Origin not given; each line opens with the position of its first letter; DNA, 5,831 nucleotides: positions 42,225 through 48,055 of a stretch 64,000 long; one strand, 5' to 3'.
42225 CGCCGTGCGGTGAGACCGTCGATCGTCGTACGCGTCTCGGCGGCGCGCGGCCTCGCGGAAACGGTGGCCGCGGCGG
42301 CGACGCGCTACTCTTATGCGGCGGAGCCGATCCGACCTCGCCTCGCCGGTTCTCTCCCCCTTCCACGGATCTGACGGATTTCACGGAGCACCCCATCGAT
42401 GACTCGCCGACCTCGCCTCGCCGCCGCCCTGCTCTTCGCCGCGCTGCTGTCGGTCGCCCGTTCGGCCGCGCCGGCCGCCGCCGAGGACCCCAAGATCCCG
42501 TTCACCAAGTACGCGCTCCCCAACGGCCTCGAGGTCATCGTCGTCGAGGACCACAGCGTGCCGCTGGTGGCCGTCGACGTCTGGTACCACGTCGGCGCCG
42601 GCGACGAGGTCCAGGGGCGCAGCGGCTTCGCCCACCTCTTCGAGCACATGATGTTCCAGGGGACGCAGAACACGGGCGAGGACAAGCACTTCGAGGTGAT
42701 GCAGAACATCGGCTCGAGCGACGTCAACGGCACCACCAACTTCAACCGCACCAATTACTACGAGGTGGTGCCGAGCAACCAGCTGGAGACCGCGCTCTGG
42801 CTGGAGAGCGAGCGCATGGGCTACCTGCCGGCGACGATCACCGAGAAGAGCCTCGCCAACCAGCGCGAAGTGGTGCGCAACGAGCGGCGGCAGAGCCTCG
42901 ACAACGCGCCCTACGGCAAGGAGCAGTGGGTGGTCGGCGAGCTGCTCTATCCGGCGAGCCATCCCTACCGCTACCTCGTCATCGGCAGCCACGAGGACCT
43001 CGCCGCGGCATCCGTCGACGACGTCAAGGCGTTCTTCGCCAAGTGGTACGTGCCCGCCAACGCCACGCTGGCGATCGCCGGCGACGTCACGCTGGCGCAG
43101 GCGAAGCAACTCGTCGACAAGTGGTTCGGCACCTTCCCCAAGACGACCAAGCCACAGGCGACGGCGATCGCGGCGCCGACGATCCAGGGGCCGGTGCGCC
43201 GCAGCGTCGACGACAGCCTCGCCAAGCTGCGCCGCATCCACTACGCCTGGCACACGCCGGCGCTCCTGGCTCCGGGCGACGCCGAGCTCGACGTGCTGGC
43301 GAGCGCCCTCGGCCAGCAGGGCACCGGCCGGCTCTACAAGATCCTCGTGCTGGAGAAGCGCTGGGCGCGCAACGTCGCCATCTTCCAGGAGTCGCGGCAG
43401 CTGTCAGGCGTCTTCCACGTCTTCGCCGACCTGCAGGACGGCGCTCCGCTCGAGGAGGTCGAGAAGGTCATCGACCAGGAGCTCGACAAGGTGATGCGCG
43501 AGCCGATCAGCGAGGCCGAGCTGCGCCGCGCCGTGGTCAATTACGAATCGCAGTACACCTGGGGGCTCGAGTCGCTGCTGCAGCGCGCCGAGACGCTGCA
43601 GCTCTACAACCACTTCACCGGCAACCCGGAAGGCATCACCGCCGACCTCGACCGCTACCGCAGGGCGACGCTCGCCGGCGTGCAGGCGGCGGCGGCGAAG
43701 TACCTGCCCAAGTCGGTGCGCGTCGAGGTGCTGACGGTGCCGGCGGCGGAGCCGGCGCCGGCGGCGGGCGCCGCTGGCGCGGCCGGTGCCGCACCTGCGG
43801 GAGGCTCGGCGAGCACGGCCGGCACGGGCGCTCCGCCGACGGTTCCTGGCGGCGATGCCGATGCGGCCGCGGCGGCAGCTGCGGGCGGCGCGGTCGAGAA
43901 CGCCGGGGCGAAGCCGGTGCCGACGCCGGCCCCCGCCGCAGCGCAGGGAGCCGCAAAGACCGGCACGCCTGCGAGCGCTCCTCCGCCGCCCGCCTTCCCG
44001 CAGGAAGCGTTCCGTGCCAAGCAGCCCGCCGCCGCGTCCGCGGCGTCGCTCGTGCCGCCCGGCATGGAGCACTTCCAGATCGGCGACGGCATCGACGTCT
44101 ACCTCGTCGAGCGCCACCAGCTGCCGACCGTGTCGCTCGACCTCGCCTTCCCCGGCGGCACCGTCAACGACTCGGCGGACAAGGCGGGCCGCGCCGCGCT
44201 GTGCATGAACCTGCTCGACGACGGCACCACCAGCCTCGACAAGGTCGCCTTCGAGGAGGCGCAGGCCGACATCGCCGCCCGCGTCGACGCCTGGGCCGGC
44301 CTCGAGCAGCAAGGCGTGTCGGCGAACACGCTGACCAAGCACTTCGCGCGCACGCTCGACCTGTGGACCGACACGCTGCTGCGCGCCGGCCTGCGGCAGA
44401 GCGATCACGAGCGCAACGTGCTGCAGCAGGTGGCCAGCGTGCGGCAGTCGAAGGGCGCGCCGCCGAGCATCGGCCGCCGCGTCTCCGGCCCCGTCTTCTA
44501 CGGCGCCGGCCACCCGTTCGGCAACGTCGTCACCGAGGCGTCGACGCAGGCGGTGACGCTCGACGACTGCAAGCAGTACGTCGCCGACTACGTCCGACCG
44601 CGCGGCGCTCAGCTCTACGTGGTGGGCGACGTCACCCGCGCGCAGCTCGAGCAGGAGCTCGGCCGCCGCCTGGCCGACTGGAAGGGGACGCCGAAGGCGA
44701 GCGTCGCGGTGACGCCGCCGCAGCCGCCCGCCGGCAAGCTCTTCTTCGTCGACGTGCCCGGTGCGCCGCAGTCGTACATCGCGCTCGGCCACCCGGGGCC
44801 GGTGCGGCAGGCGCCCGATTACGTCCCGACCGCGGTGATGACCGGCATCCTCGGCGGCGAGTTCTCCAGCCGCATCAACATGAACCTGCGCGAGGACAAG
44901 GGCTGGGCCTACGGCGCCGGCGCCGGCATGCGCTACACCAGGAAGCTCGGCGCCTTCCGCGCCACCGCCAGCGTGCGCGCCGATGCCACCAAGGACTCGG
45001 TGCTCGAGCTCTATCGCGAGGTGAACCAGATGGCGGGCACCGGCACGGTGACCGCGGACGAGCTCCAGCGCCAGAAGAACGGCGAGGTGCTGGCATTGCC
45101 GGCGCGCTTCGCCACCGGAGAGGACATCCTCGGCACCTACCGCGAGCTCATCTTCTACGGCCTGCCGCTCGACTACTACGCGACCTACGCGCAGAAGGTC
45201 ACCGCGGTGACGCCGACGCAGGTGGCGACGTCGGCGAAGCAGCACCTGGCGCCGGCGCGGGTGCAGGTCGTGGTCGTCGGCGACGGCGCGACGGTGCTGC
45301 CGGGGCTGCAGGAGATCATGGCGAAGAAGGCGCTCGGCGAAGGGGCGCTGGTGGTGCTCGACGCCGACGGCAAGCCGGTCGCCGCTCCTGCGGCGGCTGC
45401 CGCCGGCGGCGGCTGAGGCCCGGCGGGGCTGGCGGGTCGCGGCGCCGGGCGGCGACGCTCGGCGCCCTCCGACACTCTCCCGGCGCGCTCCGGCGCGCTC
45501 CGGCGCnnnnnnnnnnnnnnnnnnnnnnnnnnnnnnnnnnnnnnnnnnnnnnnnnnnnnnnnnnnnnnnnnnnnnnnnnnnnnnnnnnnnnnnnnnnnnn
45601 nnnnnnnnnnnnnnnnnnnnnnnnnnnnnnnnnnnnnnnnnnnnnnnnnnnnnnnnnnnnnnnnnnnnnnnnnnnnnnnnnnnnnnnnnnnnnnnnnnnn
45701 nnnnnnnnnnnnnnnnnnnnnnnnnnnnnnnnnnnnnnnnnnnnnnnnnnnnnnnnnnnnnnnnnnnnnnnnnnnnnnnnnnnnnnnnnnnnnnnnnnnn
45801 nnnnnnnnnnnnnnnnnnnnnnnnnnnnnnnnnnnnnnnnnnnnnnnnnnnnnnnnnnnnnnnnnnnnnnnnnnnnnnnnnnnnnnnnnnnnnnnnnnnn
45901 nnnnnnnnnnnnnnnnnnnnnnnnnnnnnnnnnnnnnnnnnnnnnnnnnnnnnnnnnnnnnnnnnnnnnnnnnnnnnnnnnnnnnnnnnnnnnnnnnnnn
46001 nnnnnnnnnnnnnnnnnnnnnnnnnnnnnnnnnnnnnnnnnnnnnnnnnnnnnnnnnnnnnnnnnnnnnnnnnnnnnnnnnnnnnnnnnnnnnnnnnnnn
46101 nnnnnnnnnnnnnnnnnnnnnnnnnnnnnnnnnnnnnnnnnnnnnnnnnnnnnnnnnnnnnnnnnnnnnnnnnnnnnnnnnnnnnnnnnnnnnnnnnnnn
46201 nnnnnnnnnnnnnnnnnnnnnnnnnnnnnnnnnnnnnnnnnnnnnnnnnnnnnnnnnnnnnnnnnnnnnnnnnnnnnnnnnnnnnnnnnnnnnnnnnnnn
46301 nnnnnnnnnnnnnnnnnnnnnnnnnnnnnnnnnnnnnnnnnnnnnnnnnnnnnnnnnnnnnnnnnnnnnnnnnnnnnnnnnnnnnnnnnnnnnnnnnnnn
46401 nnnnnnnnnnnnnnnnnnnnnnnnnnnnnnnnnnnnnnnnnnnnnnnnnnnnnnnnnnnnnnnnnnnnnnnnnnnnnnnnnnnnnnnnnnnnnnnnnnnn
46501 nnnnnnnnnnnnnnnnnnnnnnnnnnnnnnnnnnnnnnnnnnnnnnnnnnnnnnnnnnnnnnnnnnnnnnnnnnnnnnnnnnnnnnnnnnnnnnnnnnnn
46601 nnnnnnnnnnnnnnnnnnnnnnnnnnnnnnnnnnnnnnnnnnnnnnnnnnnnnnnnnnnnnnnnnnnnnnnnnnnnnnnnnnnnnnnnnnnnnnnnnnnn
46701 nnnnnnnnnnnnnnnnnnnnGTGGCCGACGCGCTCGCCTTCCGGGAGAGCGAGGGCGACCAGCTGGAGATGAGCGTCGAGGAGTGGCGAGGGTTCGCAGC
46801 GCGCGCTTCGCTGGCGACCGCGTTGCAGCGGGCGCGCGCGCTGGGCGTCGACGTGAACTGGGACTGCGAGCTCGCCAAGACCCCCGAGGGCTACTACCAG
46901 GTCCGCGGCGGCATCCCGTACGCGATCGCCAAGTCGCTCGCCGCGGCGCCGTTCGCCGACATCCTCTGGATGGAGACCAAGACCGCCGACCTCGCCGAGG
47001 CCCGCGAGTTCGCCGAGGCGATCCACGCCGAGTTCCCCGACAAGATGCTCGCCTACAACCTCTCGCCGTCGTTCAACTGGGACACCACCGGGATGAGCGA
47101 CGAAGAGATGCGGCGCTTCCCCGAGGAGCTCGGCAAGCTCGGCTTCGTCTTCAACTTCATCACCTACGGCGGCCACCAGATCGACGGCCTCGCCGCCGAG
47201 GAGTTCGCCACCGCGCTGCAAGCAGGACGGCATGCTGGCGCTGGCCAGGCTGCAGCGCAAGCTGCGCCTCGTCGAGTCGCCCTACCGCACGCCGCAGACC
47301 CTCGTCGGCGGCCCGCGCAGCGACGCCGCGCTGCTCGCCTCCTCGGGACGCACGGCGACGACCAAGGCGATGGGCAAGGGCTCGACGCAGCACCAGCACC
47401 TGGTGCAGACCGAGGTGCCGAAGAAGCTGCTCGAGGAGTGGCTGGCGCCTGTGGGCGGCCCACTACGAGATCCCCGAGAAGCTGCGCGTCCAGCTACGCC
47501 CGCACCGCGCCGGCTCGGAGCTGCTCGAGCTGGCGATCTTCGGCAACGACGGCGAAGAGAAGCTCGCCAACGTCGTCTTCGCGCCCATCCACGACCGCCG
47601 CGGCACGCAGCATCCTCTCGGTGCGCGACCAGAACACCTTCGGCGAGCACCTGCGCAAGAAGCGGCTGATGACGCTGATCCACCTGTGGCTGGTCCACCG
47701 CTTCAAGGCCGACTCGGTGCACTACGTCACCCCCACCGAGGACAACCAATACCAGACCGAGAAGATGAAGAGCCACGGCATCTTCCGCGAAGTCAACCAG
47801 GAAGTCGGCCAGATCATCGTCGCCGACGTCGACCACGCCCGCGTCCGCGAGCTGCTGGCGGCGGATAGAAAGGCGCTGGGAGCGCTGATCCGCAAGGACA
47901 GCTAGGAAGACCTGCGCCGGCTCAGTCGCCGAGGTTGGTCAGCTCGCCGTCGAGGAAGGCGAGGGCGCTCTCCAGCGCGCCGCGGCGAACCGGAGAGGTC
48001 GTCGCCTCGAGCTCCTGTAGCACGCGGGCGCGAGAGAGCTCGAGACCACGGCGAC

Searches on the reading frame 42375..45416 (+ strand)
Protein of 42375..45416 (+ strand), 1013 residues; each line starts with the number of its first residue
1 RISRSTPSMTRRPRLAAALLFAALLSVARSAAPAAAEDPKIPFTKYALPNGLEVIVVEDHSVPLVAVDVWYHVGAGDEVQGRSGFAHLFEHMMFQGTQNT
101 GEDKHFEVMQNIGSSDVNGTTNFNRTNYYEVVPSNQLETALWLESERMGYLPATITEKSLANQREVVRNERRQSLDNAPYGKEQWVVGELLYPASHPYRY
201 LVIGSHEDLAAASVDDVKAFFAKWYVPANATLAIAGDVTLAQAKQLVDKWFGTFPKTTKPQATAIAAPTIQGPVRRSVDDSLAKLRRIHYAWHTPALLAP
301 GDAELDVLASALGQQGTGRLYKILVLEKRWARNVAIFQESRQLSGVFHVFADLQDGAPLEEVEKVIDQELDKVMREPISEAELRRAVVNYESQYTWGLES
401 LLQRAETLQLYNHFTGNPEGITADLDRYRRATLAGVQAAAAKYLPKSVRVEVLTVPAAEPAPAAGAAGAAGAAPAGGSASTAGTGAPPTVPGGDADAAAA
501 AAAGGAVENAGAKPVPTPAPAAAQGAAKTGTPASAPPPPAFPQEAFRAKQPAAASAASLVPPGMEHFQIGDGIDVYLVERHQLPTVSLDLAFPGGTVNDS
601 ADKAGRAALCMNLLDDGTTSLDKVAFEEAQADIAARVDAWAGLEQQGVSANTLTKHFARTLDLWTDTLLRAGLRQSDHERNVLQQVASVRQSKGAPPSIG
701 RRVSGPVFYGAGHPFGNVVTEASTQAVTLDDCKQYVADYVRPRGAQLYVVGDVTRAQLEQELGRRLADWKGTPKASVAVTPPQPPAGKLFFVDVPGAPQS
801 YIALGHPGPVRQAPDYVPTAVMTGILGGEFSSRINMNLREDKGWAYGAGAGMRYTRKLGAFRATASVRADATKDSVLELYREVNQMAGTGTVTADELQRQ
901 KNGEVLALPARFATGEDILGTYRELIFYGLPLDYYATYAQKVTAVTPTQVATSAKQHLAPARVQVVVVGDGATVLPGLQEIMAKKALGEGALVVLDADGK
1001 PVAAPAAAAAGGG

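Call 36: search_protein_families(library=pfam, proteins=[window:42375-45416:+], max_evalue=0.001)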
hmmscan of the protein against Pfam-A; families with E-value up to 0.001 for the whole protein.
window:42375-45416:+ (1013 aa): 2 families
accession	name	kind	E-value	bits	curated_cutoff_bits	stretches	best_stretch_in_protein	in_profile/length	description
PF05193.26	Peptidase_M16_C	-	5.3e-63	212.6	23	2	213-387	3-178/181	Peptidase M16 inactive domain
PF00675.25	Peptidase_M16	-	5.4e-24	85.2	22.3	2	54-174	2-119/149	Insulinase (Peptidase family M16)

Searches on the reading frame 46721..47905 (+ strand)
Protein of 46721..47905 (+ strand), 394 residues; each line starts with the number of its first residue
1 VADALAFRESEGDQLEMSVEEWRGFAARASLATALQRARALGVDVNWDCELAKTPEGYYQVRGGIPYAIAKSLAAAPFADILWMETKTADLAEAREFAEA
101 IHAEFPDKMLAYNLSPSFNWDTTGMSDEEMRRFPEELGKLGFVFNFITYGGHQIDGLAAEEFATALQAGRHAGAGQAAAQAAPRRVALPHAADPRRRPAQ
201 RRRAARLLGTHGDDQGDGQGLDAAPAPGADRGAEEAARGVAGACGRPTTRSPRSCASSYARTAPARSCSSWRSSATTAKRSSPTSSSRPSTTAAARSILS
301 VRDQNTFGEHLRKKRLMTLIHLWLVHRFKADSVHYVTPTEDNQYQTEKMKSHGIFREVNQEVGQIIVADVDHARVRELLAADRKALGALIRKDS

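Call 36: search_protein_families(library=pfam, proteins=[window:46721-47905:+], max_evalue=0.001)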
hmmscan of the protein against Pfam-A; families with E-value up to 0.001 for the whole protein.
window:46721-47905:+ (394 aa): 1 family
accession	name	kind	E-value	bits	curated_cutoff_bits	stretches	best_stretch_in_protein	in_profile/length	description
PF00463.27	ICL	-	8e-40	137.3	26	1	39-166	339-465/526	Isocitrate lyase family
